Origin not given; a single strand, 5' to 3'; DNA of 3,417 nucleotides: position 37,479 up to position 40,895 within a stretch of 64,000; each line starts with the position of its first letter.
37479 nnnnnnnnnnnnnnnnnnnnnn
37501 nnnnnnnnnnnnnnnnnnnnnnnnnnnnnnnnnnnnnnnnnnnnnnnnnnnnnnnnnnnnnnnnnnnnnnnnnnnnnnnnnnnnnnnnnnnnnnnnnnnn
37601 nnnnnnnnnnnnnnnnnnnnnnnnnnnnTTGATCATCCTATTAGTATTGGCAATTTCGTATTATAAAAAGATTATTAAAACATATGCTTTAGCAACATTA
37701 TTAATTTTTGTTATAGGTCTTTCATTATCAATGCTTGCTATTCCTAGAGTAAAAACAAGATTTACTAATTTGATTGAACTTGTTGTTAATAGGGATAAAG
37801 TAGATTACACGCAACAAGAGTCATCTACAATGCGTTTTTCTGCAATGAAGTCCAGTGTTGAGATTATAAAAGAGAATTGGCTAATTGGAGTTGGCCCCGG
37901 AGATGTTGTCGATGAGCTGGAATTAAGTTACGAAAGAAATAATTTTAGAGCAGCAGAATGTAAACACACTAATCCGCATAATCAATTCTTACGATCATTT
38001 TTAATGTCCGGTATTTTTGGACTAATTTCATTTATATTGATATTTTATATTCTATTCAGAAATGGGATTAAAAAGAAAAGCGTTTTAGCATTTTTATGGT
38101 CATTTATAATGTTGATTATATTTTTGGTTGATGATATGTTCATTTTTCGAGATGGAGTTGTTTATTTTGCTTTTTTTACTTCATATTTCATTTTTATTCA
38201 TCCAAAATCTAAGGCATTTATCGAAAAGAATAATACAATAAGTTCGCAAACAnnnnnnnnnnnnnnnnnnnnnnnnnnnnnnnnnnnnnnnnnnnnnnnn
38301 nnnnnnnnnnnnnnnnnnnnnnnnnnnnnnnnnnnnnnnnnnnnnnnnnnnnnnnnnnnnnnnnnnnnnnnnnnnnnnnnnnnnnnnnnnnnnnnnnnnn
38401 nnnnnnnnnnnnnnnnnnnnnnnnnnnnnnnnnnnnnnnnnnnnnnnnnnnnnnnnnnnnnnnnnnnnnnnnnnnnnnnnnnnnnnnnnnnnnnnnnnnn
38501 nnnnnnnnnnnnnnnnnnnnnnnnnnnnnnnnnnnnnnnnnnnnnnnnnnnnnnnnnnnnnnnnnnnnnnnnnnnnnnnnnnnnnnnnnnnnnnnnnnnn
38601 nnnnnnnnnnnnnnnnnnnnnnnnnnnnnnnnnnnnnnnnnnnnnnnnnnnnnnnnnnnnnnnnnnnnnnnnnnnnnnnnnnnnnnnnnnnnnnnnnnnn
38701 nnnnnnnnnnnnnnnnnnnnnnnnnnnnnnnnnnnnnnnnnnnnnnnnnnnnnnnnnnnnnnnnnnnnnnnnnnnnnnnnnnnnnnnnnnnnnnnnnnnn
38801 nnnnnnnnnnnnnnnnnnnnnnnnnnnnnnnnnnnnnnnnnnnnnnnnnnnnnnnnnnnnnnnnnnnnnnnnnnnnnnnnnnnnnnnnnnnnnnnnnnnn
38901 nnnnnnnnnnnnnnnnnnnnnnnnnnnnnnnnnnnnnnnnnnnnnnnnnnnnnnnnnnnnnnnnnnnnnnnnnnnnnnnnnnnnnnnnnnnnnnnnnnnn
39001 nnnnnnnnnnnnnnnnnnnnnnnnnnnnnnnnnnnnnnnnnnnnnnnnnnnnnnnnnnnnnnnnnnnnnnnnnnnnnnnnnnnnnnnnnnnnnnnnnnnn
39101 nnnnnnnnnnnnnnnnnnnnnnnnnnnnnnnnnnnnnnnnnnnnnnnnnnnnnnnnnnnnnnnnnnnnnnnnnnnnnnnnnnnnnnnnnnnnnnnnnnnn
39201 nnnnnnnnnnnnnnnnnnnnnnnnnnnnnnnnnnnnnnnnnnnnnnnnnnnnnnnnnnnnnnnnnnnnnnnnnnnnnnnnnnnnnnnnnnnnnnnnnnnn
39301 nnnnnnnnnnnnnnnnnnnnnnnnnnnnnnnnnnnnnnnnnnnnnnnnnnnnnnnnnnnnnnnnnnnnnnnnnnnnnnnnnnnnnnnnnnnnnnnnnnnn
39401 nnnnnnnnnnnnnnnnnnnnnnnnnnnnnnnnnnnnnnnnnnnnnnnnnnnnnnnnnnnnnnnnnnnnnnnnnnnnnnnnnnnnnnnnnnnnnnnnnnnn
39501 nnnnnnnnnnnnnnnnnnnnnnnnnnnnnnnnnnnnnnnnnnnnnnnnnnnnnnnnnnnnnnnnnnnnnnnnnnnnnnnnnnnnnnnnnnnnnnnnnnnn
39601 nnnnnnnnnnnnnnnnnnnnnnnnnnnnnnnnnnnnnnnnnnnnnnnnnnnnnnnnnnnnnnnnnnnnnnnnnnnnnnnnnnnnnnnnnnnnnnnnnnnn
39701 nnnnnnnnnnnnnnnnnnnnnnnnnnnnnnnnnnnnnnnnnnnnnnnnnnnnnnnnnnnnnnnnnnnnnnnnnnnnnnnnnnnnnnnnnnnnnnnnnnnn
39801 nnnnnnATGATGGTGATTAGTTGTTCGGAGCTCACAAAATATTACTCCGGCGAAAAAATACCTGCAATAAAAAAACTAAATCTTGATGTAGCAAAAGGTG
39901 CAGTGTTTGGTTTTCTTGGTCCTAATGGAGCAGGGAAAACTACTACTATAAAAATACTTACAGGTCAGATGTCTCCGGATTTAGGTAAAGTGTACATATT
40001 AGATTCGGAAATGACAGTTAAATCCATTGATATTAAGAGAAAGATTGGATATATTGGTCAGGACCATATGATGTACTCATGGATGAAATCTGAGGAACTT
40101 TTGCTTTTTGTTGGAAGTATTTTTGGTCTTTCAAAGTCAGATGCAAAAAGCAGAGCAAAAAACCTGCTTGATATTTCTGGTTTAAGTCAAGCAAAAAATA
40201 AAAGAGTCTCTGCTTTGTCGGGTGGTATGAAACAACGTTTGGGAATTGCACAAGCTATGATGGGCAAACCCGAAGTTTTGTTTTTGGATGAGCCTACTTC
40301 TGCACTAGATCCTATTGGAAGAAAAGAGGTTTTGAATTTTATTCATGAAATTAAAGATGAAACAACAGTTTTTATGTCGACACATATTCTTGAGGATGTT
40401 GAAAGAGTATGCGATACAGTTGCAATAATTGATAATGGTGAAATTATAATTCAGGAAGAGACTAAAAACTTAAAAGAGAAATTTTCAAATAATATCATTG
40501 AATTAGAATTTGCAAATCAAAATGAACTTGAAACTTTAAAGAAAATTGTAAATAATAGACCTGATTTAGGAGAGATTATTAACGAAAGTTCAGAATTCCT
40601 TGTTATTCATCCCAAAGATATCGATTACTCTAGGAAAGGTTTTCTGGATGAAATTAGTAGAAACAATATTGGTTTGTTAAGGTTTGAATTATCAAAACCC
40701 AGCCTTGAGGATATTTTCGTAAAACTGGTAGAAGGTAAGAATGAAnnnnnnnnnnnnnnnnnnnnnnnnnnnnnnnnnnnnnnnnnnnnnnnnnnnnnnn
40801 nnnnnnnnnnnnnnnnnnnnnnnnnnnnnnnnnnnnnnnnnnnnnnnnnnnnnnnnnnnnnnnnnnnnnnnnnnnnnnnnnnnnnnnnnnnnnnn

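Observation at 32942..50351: Internal TGA codons sit on conserved glycines wherever the ancestral residue can be inferred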

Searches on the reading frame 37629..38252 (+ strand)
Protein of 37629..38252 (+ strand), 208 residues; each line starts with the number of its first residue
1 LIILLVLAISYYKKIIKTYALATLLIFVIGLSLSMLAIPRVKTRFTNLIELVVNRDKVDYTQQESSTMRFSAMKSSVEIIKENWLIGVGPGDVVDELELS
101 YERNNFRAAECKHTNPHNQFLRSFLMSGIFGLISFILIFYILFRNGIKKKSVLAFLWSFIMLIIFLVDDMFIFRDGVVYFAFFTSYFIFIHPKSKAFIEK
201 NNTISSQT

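Call 12: search_protein_families(library=pfam, proteins=[window:37629-38252:+])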
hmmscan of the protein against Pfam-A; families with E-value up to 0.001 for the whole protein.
window:37629-38252:+ (208 aa): 1 family
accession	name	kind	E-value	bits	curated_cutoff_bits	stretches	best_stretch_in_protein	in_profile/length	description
PF04932.20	Wzy_C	-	5.9e-15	55.8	31.7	1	1-136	23-149/149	O-Antigen ligase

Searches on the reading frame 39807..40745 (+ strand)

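Call 12: search_protein_families(library=pfam, proteins=[window:39807-40745:+])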
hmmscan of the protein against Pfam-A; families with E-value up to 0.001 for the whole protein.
window:39807-40745:+ (313 aa): 5 families
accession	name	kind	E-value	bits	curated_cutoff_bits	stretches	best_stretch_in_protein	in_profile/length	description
PF00005.33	ABC_tran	-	5.9e-31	108.3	25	1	22-165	2-137/137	ABC transporter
PF13732.12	DrrA1-3_C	-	2.6e-09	38.1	27.4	1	220-308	4-81/81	ATP-binding protein DrrA1-3-like, C-terminal domain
PF13304.12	AAA_21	-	4.1e-08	34.1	27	0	136-194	237-299/304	AAA domain, putative AbiEii toxin, Type IV TA system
PF02463.25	SMC_N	-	0.00029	20.8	40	0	122-206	122-210/220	RecF/RecN/SMC N terminal domain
PF00004.35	AAA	-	0.00039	21.3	21.2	0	36-59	3-26/131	ATPase family associated with various cellular activities (AAA)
